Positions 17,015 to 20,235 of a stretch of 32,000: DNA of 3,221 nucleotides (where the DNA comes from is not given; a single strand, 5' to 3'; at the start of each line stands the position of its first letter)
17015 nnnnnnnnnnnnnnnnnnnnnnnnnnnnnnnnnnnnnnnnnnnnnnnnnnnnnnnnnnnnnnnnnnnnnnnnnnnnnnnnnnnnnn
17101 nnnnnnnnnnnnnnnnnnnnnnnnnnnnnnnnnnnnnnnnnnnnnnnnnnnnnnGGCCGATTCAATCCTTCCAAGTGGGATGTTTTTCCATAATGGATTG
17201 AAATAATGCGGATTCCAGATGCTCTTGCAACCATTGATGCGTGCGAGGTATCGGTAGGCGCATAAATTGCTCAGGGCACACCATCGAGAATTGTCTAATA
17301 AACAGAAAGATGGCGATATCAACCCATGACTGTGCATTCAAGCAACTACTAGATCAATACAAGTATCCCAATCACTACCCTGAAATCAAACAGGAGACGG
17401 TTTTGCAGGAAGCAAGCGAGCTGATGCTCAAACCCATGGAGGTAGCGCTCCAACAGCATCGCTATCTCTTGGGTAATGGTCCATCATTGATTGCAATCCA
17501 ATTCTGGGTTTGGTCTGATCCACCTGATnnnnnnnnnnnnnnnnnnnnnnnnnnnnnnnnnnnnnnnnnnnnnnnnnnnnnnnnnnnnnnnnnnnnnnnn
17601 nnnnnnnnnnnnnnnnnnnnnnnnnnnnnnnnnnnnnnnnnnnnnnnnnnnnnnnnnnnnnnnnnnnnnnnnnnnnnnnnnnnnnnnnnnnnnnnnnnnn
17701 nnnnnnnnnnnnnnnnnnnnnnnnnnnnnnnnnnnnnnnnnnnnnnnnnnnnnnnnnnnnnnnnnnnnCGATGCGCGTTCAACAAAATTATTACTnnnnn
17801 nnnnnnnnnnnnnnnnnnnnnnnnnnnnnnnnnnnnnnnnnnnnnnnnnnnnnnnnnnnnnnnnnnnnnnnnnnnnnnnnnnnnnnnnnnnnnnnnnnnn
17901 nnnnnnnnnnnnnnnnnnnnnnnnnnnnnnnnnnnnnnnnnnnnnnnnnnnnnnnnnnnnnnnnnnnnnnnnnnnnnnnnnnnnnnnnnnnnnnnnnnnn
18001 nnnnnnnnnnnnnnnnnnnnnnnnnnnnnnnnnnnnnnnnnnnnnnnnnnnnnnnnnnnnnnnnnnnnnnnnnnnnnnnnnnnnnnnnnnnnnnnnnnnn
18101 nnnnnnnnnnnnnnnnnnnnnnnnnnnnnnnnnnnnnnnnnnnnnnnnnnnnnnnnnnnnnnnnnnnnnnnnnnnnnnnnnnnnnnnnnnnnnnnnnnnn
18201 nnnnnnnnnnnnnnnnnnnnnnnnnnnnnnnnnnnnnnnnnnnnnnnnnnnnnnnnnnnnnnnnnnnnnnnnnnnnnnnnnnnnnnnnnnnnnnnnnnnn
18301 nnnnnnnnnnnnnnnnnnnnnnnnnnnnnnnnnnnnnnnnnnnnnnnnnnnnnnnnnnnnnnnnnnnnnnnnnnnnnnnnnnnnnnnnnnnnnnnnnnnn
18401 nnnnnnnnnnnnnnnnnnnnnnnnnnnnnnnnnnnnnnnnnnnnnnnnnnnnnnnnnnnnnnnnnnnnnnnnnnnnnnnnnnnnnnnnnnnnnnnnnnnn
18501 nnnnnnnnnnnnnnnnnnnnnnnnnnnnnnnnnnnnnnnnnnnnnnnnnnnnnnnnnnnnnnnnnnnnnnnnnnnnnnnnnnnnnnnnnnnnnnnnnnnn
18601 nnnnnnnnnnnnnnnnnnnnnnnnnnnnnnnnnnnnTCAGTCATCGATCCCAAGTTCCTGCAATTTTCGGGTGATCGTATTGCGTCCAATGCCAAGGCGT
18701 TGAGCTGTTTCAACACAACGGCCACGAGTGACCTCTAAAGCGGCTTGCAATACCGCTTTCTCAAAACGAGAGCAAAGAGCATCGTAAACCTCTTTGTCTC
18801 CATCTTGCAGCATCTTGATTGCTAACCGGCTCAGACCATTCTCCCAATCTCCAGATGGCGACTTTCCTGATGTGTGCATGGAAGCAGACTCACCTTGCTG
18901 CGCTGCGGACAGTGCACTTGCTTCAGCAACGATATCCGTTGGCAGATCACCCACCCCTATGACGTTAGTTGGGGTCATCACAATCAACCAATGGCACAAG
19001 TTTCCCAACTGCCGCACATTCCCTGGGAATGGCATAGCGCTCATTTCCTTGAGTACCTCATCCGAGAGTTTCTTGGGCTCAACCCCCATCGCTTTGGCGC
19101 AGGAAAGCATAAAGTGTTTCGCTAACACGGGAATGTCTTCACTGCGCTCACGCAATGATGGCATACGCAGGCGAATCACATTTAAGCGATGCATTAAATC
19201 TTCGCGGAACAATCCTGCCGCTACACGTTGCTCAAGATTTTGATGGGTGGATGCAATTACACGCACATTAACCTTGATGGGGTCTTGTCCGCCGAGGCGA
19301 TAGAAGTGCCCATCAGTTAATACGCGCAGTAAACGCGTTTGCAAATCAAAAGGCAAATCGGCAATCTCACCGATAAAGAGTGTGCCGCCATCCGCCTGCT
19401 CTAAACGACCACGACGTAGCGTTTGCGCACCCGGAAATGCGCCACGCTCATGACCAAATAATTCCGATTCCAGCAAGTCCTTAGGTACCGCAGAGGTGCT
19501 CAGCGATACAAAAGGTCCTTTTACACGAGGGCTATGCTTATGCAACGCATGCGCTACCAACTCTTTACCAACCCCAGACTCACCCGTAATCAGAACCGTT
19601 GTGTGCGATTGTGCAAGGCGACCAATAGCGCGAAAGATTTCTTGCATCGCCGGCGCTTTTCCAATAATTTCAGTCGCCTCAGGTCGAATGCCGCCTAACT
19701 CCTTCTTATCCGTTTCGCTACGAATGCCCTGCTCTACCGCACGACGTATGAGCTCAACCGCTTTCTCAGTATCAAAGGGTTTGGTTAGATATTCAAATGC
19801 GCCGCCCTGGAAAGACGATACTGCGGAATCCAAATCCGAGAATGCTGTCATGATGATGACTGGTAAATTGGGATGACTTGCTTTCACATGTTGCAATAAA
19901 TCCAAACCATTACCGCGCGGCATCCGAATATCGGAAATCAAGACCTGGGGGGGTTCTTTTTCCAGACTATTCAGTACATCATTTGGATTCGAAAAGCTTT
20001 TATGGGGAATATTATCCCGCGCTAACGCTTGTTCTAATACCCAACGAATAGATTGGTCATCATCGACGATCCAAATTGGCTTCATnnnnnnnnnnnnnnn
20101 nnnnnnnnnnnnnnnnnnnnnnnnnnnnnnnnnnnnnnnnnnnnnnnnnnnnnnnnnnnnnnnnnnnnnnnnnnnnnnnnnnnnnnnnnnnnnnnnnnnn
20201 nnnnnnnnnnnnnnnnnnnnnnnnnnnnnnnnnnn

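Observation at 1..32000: About one third of the genes are pseudogenes; regulators, transport and accessory functions decay while core metabolism stays intact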

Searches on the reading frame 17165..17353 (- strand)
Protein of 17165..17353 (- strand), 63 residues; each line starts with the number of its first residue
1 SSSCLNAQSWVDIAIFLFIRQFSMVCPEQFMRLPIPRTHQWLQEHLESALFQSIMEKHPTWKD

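Call 45: search_protein_families(library=pfam, max_evalue=1, proteins=[window:17165-17353:-])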
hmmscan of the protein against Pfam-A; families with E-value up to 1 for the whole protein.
seq(63 aa): 1 family
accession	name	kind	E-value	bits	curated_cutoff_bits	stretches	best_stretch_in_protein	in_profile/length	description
PF04463.17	2-thiour_desulf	-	0.0023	18.4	34.7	1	20-43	34-57/141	2-thiouracil desulfurase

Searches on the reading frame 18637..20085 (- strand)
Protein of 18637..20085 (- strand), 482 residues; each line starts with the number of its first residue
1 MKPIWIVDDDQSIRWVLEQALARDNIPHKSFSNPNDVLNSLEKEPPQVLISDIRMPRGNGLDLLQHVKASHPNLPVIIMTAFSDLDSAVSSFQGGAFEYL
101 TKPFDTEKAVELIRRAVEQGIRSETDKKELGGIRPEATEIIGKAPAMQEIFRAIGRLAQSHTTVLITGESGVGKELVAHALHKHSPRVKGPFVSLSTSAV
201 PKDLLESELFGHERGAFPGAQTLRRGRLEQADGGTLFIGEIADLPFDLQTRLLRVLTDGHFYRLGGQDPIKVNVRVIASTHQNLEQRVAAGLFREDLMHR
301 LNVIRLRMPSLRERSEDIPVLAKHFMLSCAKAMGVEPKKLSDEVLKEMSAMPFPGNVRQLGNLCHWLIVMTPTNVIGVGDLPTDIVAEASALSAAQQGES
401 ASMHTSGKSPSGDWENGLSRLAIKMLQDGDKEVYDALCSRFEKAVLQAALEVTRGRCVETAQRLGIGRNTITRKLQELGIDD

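Call 22: find_homologous_proteins(query=window:18637-20085:-, max_evalue=1e-100)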
Query window:18637-20085:- (482 aa): 8000 proteins with E <= 1e-100 among 8000 candidates; the best 120 are listed.
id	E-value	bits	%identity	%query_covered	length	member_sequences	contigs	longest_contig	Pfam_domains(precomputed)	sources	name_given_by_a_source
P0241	0.0e+0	1075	100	100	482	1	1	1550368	PF00158.33,PF25601.2,PF02954.26,PF14532.13,PF07728.21,PF00072.31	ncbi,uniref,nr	ncbi:nitrogen regulation protein NR(I) [Polynucleobacter necessarius]|uniref:nitrogen regulation pro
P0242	2.3e-294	994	93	100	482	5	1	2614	PF00158.33,PF25601.2,PF02954.26,PF14532.13,PF07728.21,PF00072.31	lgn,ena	-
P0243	3.5e-289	977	91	100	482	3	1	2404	PF00158.33,PF25601.2,PF02954.26,PF14532.13,PF07728.21,PF00072.31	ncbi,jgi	jgi:two-component system nitrogen regulation response regulator GlnG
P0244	3.1e-280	948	88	100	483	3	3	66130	PF00158.33,PF25601.2,PF02954.26,PF14532.13,PF00072.31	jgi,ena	-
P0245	6.2e-280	947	88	100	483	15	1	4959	PF00158.33,PF25601.2,PF02954.26,PF14532.13,PF00072.31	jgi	-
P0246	6.5e-280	947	88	100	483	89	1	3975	PF00158.33,PF25601.2,PF02954.26,PF14532.13,PF00072.31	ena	-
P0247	3.3e-279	944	87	100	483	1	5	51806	PF00158.33,PF25601.2,PF02954.26,PF14532.13,PF00072.31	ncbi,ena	-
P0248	3.7e-279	944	88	100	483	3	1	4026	PF00158.33,PF25601.2,PF02954.26,PF14532.13,PF00072.31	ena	-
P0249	4.4e-279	944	87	100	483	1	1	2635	PF00158.33,PF25601.2,PF02954.26,PF14532.13,PF00072.31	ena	-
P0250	1.1e-278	943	88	100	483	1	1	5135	PF00158.33,PF25601.2,PF02954.26,PF14532.13,PF07728.21,PF00072.31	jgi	jgi:two-component system nitrogen regulation response regulator GlnG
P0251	2.4e-278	942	87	100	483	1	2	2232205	PF00158.33,PF25601.2,PF02954.26,PF14532.13,PF00072.31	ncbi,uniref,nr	ncbi:nitrogen regulation protein NR(I) [Polynucleobacter wuianus]|uniref:DNA-binding transcriptional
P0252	1.4e-277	939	87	100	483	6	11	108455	PF00158.33,PF25601.2,PF02954.26,PF14532.13,PF00072.31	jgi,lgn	-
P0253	1.7e-277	939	87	100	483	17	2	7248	PF00158.33,PF25601.2,PF02954.26,PF14532.13,PF00072.31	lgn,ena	-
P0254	1.7e-277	939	87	100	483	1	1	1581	PF00158.33,PF25601.2,PF02954.26,PF14532.13,PF00072.31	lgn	-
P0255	1.9e-277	939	87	100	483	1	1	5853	PF00158.33,PF25601.2,PF02954.26,PF14532.13,PF07728.21,PF00072.31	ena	-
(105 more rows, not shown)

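Call 23: find_encoding_contigs(protein=P0241, flank=10000, max_places=3)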
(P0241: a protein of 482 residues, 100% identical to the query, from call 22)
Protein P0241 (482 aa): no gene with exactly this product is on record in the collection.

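Call 25: find_encoding_contigs(protein=P0394, flank=10000, max_places=3)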
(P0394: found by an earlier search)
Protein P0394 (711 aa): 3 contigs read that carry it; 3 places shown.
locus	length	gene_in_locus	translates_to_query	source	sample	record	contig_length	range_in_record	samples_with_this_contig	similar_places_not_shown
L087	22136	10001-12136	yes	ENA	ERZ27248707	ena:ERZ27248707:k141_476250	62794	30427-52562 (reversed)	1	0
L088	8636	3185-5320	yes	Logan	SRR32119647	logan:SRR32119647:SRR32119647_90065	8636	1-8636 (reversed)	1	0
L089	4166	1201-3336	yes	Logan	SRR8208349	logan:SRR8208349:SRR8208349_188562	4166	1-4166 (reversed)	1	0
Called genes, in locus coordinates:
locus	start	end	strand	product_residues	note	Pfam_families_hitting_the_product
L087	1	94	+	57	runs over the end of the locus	-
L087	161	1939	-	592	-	PF00364:Biotin_lipoyl, PF25984:BSH_YknX (faint), PF25919:BSH_CusB (faint), PF07992:Pyr_redox_2, PF12831:FAD_oxidored (weak), PF13738:Pyr_redox_3 (weak), PF00070:Pyr_redox, PF02852:Pyr_redox_dim, +1 more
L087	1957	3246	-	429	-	PF00364:Biotin_lipoyl, PF25984:BSH_YknX (faint), PF02817:E3_binding, PF00198:2-oxoacid_dh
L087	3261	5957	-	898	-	PF28598:PDH_E1_N, PF00456:Transketolase_N, PF17831:PDH_E1_M, PF22613:Transketolase_C_1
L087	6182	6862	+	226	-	-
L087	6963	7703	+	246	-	PF00989:PAS (weak), PF13188:PAS_8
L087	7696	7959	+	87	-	PF00512:HisKA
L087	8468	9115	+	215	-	PF00072:Response_reg, PF00196:GerE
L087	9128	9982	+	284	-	PF00763:THF_DHG_CYH, PF02882:THF_DHG_CYH_C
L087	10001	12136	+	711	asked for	PF19310:TOP_N, PF01432:Peptidase_M3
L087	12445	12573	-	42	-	PF13417:GST_N_3 (weak)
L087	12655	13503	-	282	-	PF03372:Exo_endo_phos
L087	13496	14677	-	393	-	PF00072:Response_reg, PF00158:Sigma54_activat, PF14532:Sigma54_activ_2, PF07728:AAA_5 (weak), PF25601:AAA_lid_14 (weak), PF02954:HTH_8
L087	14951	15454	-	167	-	-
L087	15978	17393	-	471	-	PF03951:Gln-synt_N, PF00120:Gln-synt_C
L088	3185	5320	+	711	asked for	PF19310:TOP_N, PF01432:Peptidase_M3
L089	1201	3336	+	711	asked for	PF19310:TOP_N, PF01432:Peptidase_M3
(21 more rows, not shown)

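Call 26: find_encoding_contigs(protein=P0432, flank=10000, max_places=3)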
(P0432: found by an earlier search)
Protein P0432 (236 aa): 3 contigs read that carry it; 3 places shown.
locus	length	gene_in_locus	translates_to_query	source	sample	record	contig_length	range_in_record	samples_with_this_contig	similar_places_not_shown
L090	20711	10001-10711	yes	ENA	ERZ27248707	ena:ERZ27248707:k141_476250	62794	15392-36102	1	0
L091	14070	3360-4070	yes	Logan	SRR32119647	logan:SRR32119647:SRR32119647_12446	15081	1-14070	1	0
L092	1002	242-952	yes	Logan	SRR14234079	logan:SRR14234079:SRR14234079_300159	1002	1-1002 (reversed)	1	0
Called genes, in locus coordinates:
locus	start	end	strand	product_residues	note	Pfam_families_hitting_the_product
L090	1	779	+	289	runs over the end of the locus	PF01145:Band_7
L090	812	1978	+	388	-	PF13393:tRNA-synt_His, PF27460:HisZ_C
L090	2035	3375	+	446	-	PF00709:Adenylsucc_synt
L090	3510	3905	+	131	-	PF20656:MS_N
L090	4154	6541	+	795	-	PF08206:OB_RNB, PF18614:RNase_II_C_S1 (faint), PF17876:CSD2, PF00773:RNB, PF00575:S1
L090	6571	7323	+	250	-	PF08032:SpoU_sub_bind, PF00588:SpoU_methylase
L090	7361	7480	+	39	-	PF11127:YgaP-like_TM (weak)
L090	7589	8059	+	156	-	-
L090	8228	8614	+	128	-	-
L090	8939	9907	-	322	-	PF00923:TAL_FSA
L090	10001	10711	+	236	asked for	PF06026:Rib_5-P_isom_A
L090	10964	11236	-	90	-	PF04362:Iron_traffic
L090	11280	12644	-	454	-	PF00696:AA_kinase, PF00583:Acetyltransf_1, PF13673:Acetyltransf_10 (faint), PF13508:Acetyltransf_7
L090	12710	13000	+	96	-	-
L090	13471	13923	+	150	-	-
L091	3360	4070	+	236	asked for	PF06026:Rib_5-P_isom_A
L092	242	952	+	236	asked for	PF06026:Rib_5-P_isom_A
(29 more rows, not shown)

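Call 62: find_encoding_contigs(protein=P0417, flank=10000, max_places=3)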
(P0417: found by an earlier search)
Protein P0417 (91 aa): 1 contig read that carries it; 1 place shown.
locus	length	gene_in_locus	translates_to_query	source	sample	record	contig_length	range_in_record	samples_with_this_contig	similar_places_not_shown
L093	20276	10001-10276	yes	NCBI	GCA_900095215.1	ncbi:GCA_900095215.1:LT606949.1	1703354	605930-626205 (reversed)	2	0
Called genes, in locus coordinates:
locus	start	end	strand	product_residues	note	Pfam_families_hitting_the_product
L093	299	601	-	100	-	-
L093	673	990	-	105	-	PF00994:MoCF_biosynth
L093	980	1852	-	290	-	PF07264:EI24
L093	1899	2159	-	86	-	-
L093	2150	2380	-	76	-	PF04116:FA_hydroxylase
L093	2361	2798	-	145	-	-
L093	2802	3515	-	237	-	PF01522:Polysacc_deac_1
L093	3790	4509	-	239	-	PF21783:YNCE, PF22494:choice_anch_I, PF23414:Beta-prop_EML_2 (weak)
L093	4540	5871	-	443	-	PF11898:DUF3418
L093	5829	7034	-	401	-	PF07717:OB_NTP_bind, PF11898:DUF3418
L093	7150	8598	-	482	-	PF00270:DEAD, PF13245:AAA_19 (weak), PF05729:NACHT (weak), PF13401:AAA_22 (faint), PF00271:Helicase_C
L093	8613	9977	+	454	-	PF00696:AA_kinase, PF00583:Acetyltransf_1, PF13673:Acetyltransf_10 (weak), PF13508:Acetyltransf_7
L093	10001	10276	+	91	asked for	PF04362:Iron_traffic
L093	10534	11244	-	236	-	PF06026:Rib_5-P_isom_A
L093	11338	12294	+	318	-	PF00923:TAL_FSA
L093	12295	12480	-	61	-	PF11127:YgaP-like_TM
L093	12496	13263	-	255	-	PF08032:SpoU_sub_bind, PF00588:SpoU_methylase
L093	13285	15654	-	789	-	PF08206:OB_RNB, PF18614:RNase_II_C_S1 (faint), PF17876:CSD2, PF00773:RNB, PF00575:S1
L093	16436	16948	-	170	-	-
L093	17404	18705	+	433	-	PF00324:AA_permease, PF13520:AA_permease_2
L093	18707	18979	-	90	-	-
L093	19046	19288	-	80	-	-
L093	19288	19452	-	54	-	PF14023:Bestrophin-like (weak)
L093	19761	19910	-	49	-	-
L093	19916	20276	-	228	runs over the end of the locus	PF01738:DLH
